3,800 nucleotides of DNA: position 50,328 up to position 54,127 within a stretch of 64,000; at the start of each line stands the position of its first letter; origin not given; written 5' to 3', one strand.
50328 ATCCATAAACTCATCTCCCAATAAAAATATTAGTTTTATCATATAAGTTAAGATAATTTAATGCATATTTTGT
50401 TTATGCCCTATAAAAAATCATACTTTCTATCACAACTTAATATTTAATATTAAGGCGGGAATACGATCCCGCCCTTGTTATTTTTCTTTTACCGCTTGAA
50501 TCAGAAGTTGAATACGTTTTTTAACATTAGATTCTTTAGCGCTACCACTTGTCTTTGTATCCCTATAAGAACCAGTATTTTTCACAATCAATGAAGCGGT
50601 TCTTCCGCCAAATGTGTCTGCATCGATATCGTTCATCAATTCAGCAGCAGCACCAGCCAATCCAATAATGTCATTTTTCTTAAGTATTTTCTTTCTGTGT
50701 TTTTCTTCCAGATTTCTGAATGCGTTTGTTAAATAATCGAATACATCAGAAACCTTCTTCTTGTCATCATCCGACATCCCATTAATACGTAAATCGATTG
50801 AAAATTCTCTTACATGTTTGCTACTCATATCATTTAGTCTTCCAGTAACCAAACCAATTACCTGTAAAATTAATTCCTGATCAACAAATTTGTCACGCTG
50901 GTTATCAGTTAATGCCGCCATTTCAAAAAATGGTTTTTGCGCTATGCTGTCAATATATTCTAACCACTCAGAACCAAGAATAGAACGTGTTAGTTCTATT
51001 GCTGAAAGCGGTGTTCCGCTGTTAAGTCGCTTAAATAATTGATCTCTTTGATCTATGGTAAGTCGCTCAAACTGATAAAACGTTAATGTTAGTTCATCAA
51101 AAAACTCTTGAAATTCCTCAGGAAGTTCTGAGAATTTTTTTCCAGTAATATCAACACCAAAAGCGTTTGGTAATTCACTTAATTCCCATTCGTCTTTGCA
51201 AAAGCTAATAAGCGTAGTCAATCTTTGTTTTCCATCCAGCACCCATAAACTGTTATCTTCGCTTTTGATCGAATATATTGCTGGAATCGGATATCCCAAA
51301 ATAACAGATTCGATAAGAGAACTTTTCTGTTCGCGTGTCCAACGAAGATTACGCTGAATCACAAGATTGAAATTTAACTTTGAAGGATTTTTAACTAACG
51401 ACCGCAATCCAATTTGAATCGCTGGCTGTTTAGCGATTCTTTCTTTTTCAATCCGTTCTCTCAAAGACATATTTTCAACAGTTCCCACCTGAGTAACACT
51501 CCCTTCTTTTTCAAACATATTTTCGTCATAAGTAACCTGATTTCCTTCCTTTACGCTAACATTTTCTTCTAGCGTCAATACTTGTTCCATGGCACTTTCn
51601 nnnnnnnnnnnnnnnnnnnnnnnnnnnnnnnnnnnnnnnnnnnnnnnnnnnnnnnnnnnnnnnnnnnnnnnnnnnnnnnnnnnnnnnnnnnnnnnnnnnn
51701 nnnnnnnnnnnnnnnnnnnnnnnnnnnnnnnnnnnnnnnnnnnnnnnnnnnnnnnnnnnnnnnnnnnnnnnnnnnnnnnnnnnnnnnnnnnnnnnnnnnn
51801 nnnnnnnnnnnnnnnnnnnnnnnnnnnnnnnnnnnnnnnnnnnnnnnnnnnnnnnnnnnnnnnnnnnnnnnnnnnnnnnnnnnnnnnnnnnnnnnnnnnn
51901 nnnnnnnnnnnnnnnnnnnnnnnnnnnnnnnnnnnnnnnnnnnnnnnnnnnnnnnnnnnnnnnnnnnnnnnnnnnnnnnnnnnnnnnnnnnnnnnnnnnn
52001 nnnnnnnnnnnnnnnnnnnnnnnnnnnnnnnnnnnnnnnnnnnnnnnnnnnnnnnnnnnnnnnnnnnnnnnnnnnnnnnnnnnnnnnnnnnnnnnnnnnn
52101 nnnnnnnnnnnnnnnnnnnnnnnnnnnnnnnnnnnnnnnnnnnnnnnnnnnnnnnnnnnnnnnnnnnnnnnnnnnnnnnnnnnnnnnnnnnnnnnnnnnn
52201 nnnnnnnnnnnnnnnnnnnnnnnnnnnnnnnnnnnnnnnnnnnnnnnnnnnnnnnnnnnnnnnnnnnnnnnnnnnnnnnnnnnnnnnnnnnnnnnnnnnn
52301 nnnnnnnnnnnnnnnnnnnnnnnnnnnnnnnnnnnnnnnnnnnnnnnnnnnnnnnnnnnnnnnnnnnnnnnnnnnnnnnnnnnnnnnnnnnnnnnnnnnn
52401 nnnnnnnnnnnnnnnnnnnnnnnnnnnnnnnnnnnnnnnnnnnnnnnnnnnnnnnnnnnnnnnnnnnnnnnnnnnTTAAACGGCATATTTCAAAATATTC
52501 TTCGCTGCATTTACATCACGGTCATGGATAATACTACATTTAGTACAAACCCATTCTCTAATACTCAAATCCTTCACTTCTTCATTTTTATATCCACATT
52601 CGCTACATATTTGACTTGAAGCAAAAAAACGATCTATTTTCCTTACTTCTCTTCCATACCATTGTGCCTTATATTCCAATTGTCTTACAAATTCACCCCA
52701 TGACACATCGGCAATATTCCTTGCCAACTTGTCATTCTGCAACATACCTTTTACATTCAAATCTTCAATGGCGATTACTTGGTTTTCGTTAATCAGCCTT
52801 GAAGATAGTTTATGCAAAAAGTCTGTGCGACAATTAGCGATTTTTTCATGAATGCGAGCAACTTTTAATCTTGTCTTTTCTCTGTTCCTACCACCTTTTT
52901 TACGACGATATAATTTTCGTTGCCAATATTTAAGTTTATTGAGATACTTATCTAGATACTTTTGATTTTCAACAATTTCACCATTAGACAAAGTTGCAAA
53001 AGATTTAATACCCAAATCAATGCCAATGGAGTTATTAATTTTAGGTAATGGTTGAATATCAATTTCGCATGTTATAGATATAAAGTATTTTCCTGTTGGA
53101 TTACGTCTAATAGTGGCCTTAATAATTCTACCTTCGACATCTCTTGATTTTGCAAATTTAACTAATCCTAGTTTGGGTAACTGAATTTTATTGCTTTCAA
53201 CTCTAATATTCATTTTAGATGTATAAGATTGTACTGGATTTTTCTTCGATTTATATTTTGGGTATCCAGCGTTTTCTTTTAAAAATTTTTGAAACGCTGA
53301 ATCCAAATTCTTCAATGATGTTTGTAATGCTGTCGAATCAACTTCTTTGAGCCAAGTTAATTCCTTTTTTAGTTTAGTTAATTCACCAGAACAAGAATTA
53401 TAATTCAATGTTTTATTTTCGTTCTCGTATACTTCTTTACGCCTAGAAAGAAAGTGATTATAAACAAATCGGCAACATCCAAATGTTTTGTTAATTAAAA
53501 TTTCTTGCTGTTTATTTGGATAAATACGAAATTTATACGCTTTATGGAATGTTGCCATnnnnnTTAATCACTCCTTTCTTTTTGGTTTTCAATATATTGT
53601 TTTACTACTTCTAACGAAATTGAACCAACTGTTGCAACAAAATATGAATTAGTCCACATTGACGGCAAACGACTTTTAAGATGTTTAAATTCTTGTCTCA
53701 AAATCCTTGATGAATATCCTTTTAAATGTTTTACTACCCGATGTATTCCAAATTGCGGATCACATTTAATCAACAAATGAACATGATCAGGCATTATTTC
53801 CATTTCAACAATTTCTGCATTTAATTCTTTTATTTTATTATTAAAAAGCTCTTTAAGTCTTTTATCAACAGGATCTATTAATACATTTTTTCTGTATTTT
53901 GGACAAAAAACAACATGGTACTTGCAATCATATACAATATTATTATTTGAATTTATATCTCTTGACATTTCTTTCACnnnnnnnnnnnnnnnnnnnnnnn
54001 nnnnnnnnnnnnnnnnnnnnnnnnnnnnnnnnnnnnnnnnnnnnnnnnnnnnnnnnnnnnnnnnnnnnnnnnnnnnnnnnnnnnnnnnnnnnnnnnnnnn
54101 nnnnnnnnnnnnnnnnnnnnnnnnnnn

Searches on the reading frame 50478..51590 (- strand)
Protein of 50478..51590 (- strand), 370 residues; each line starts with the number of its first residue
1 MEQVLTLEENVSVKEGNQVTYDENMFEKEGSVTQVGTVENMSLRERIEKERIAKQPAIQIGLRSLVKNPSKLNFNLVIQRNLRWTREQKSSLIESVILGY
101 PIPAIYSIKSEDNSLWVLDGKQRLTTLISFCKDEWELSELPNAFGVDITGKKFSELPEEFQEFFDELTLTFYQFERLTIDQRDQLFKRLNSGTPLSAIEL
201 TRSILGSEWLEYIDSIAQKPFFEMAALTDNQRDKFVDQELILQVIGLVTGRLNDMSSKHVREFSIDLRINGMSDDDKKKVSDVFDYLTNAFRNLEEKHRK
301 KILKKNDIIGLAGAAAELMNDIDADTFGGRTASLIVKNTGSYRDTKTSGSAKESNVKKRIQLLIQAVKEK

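Call 9: search_dna_similar(query=window:50478-51590:-, collection=phages, mode=protein, max_rows=15)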
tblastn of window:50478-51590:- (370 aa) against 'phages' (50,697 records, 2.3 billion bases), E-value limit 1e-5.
Records with a match: 81; places in all: 81; records where one place covers at least 80% of the query: 3.
Best place of each record, by identity: <60% 81.
By first word of the organism name: Escherichia 21; Moraxella 9; Enterobacter 8; Bacillus 6; Enterocloster 6; Vibrio 5; Enterobacteria 4; Klebsiella 3; Citrobacter 3; Shigella 3; and 9 more.
By host as written in the record: Moraxella catarrhalis 9; Escherichia coli 9; - 8; Enterocloster bolteae DA473 3; Brevibacillus laterosporus 2; Bacillus subtilis 2; Bacillus subtilis BEST7003 2; Klebsiella pneumoniae ST16-OXA48 2; and 38 more.
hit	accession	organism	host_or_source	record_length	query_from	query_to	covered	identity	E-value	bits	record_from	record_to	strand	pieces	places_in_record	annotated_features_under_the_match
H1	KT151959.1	Brevibacillus phage Sundance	Brevibacillus laterosporus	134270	39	366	89%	34.3%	9e-45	170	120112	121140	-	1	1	hypothetical protein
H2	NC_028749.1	Brevibacillus phage Sundance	Brevibacillus laterosporus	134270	39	366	89%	34.3%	9e-45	170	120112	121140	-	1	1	hypothetical protein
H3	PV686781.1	Alicyclobacillus phage MMB025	Alicyclobacillus acidoterrestris MMB007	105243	71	365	80%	34.6%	6e-43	165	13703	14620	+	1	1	DefenseFinder protein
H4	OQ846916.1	Alicyclobacillus phage KKP_3916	Alicyclobacillus acidoterrestris strain ...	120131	62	363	82%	29.3%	2e-29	125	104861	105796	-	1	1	hypothetical protein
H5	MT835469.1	Bacteriophage sp.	human fecal samples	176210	66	257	52%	30.8%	2e-15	84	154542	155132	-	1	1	record has no annotation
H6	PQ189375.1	Vibrio phage 10N.286.55.C7_PE004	Vibrio cyclitrophicus 10N.286.55.C7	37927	53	237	50%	29.3%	6e-10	67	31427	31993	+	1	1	hypothetical protein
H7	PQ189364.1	Vibrio phage 10N.286.55.A5_PE003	Vibrio cyclitrophicus 10N.286.55.A5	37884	53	237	50%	28.8%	4e-10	67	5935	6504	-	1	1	hypothetical protein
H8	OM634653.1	Bacillus phage vB_BsuS_PJN02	Bacillus subtilis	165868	84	268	50%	28.1%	2e-10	68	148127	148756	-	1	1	DUF262 domain-containing protein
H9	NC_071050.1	Bacillus phage vB_BsuS_PJN02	Bacillus subtilis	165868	84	268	50%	28.1%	2e-10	68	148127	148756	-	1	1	DUF262 domain-containing protein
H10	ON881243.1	Bacillus phage PK-3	Bacillus sp.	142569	84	268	50%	28.1%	2e-10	68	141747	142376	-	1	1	DUF262 domain-containing protein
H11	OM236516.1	Bacillus phage FADO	Bacillus subtilis BEST7003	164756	84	268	50%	28.1%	2e-10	68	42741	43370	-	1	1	hypothetical protein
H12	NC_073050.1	Bacillus phage FADO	Bacillus subtilis BEST7003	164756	84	268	50%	28.1%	2e-10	68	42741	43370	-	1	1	hypothetical protein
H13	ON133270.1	Bacillus phage 2S-4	Rosselomorea vietnamensis FJAT-46955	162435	84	268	50%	28.1%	3e-10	68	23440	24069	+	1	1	none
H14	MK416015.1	Klebsiella phage ST16-OXA48phi5.4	Klebsiella pneumoniae ST16-OXA48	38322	72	247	48%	29.0%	2e-6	56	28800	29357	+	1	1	hypothetical protein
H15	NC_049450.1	Klebsiella phage ST16-OXA48phi5.4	Klebsiella pneumoniae ST16-OXA48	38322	72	247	48%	29.0%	2e-6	56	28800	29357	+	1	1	DUF262 domain-containing protein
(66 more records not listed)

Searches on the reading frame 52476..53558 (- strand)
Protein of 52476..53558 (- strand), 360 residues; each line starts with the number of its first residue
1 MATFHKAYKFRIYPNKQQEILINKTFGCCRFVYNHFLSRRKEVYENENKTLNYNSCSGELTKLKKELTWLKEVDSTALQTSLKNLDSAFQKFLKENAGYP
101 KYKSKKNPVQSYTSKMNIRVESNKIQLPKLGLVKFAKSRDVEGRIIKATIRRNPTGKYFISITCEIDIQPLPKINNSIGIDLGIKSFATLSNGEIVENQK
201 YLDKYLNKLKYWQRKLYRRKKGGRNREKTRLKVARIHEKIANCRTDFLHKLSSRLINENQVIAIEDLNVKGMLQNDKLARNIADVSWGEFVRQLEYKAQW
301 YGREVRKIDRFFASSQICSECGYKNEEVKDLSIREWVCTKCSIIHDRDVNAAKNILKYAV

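Call 4: search_protein_families(library=pfam, proteins=[window:52476-53558:-], max_evalue=0.01)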
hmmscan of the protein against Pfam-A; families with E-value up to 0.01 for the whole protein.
window:52476-53558:- (360 aa): 3 families
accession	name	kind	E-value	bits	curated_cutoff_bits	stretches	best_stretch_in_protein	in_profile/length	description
PF01385.25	OrfB_IS605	-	3.9e-30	105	30.5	1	162-275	2-119/120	Probable transposase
PF07282.18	Cas12f1-like_TNB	-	2.8e-26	91.9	26.3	1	287-355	1-60/60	Cas12f1-like, TNB domain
PF12323.14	HTH_OrfB_IS605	-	2.4e-22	78.6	21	1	4-49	2-47/47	Helix-turn-helix domain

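Call 21: find_related_loci(query=window:52476-53558:-, collection=genome_contigs, flank=2500)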
Query window:52476-53558:- (360 aa) in genome_contigs; peptide patterns used: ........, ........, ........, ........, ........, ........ (x = any residue, [..] = any of these).
373 stretches matched a pattern; 15 encode a relative of the query (tblastn E <= 1e-3); 15 distinct loci.
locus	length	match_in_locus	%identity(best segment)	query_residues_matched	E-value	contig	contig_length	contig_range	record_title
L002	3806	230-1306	57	6-360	1e-124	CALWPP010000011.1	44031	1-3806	MAG: uncultured Peptostreptococcaceae bacterium isolate BRZ_ID__bin64 genome assembly, contig: BRZ_ID__NODE_1291_length_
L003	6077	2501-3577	49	6-360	4e-108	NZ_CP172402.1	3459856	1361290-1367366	Haloimpatiens lingqiaonensis strain KCTC 15321 chromosome, complete genome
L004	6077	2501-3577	49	6-360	8e-107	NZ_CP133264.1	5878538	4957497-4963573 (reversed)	Clostridium sp. OS1-26 chromosome, complete genome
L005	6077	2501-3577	48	6-360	2e-104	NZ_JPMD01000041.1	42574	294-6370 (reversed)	Clostridium sulfidigenes strain 113A c41, whole genome shotgun sequence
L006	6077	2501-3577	48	6-360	9e-105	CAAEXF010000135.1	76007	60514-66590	MAG TPA_asm: Clostridiaceae bacterium, isolate HGM11636, WGS project CAAEXF010000000 data, contig: SRS000991_6_k119_2308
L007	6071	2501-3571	44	6-355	9e-85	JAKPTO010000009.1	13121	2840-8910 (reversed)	MAG: bacterium isolate USPA_maxbin.021 k141_191143, whole genome shotgun sequence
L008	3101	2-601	62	158-356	8e-81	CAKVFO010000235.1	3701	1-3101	MAG: uncultured Clostridium sp. isolate REFINED_METABAT215_TOP10_CONTIGS_1500_ASSEMBLY_K77_MERGED__Hadza_MoBio_hadza-A-D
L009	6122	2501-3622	35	6-356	6e-61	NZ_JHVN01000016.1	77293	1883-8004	Anoxybacillus tepidamans PS2 N667DRAFT_scaffold00015.15_C, whole genome shotgun sequence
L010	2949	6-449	61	213-360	2e-57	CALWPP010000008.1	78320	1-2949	MAG: uncultured Peptostreptococcaceae bacterium isolate BRZ_ID__bin64 genome assembly, contig: BRZ_ID__NODE_543_length_7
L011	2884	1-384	64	233-360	5e-53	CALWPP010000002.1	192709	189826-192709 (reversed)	MAG: uncultured Peptostreptococcaceae bacterium isolate BRZ_ID__bin64 genome assembly, contig: BRZ_ID__NODE_87_length_19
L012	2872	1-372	64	237-360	2e-50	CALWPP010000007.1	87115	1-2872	MAG: uncultured Peptostreptococcaceae bacterium isolate BRZ_ID__bin64 genome assembly, contig: BRZ_ID__NODE_444_length_8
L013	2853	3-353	62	244-360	5e-47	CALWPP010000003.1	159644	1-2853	MAG: uncultured Peptostreptococcaceae bacterium isolate BRZ_ID__bin64 genome assembly, contig: BRZ_ID__NODE_120_length_1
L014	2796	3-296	62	260-357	2e-37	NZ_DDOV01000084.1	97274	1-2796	MAG: Clostridium sp. UBA2485 UBA2485_contig_530, whole genome shotgun sequence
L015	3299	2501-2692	61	297-360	7e-23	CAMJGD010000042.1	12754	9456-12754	MAG: uncultured Clostridiaceae bacterium isolate SRR12377477_bin.18_metawrap_v1.3_MAG genome assembly, contig: SRR123774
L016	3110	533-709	52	301-360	5e-14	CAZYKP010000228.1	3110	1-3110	MAG TPA_asm: uncultured Pirellulales bacterium isolate SRP128890_co1_145 genome assembly, contig: NODE_42257_length_3110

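Call 49: search_protein_families(library=phrogs, proteins=[window:52476-53558:-], max_evalue=0.01)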
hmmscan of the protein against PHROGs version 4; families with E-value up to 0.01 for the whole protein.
window:52476-53558:- (360 aa): 5 families
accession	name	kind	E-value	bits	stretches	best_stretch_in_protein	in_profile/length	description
phrog_506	-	integration and excision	1.4e-142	476.5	1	3-359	5-364/403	transposase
phrog_13964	-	integration and excision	3.8e-93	312.4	1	5-237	2-237/237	transposase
phrog_12300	-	integration and excision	2.1e-71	241.4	1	119-357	4-239/286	transposase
phrog_17087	-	unknown function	1.9e-49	168.4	1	228-358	2-131/141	-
phrog_25073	-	unknown function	4.5e-17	63.1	1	6-105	5-106/114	-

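Call 61: search_solved_structures(query=window:52476-53558:-, max_evalue=0.001, show_alignments=1)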
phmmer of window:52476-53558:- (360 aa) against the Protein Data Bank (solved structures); distinct sequences matched with E-value up to 0.001: 16.
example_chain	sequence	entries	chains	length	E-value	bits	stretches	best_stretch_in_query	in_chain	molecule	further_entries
9yyg_A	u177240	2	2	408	3.2e-108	365.2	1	5-359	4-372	AI-designed RNA-guided nuclease | AI-generated RNA-guided nuclease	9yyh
8h1j_A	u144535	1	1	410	4.1e-99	335.3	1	5-359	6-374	RNA-guided DNA endonuclease TnpB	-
8bf8_A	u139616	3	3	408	4.7e-99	335.1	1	5-359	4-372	RNA-guided DNA endonuclease TnpB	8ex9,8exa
8iaz_A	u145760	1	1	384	3.2e-52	181.1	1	6-355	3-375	Transposase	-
9j09_A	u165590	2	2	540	3.5e-33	118.5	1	173-358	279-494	Transposase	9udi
9jfo_A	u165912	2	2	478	7.8e-32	114.1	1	233-358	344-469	LaTranC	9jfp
9jfq_A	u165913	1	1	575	1.5e-31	113.1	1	233-358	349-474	LaTranC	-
9b0l_P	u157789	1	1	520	2.2e-16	63.3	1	4-358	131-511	TnpB-like protein L79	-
23vu_A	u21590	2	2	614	1.6e-09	40.7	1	236-359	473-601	UnCas12m4a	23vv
8j1j_A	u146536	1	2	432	1.5e-08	37.5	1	152-355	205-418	Transposase IS605 OrfB C-terminal domain-containing protein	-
9nzq_A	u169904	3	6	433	1.7e-08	37.3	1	187-355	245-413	Cas12f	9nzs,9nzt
8j3r_A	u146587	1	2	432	2.3e-08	36.8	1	149-355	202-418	Transposase IS605 OrfB C-terminal domain-containing protein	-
8j12_A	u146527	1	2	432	4.2e-08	36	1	151-355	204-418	Transposase IS605 OrfB C-terminal domain-containing protein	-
7wju_A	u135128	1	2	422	2.4e-07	33.5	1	190-355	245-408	OrfB_Zn_ribbon domain-containing protein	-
8dzj_A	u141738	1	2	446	2.8e-07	33.3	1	190-355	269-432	OrfB_Zn_ribbon domain-containing protein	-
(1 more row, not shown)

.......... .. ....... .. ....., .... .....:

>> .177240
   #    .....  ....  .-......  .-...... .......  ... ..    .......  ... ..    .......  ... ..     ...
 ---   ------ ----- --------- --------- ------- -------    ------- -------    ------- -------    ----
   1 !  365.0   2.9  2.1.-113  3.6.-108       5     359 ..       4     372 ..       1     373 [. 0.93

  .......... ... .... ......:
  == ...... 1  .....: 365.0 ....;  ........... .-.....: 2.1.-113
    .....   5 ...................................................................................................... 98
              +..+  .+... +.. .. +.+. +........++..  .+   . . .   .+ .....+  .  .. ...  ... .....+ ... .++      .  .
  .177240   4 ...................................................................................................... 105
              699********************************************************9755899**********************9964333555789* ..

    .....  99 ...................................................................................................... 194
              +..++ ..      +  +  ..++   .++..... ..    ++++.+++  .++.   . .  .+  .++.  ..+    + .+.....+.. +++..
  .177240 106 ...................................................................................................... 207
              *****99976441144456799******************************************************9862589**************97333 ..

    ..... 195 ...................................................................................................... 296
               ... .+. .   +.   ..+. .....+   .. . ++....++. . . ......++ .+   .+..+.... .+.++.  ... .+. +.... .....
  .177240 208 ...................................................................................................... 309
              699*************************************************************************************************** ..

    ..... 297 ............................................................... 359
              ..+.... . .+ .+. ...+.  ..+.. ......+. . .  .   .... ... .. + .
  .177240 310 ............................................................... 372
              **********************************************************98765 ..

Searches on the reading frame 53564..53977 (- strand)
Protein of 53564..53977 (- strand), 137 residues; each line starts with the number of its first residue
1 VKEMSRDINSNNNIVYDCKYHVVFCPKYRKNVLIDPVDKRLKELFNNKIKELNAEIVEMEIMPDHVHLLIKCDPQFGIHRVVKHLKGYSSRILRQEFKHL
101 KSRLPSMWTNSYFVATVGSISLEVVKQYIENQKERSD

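Call 4: search_protein_families(library=pfam, proteins=[window:53564-53977:-], max_evalue=0.01)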
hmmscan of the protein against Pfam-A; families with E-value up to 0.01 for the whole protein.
window:53564-53977:- (137 aa): 1 family
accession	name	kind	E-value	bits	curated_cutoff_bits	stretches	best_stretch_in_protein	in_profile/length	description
PF01797.21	Y1_Tnp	-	1.4e-44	151.6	23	1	15-132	2-121/121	Transposase IS200 like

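Call 49: search_protein_families(library=phrogs, proteins=[window:53564-53968:-], max_evalue=0.01)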
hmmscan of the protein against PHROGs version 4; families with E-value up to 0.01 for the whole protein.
window:53564-53968:- (134 aa): 3 families
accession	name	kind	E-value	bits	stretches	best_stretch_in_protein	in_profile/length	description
phrog_2577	-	integration and excision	3.7e-55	186.8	1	2-132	2-132/134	transposase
phrog_2393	-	integration and excision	4.6e-22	79.3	1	66-133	2-71/83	transposase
phrog_5415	-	unknown function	0.0037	18.4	0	11-57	26-72/76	-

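Call 60: search_solved_structures(query=window:53564-53968:-, max_evalue=0.001, show_alignments=1)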
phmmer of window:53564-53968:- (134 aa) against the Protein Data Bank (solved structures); distinct sequences matched with E-value up to 0.001: 8.
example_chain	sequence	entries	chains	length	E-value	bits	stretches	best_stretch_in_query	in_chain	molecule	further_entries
2a6m_A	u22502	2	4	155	9.5e-49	167.9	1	6-131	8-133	ISHp608 transposase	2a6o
2vhg_A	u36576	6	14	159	1e-48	167.8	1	6-131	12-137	TRANSPOSASE ORFA | Putative transposase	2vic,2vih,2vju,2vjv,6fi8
2f4f_A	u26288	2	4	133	2.6e-31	111.6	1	5-130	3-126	Transposase, putative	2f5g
2ec2_A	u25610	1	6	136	2.7e-30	108.3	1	6-130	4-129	136aa long hypothetical transposase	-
2xm3_A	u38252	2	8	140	2.9e-23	85.5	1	7-132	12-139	TRANSPOSASE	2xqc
2xma_A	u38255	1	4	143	3.1e-23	85.4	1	7-132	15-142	TRANSPOSASE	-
2fyx_A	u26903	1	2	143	8.4e-23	84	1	9-130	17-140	transposase, putative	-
2xo6_A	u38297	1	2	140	1e-22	83.7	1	7-132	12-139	TRANSPOSASE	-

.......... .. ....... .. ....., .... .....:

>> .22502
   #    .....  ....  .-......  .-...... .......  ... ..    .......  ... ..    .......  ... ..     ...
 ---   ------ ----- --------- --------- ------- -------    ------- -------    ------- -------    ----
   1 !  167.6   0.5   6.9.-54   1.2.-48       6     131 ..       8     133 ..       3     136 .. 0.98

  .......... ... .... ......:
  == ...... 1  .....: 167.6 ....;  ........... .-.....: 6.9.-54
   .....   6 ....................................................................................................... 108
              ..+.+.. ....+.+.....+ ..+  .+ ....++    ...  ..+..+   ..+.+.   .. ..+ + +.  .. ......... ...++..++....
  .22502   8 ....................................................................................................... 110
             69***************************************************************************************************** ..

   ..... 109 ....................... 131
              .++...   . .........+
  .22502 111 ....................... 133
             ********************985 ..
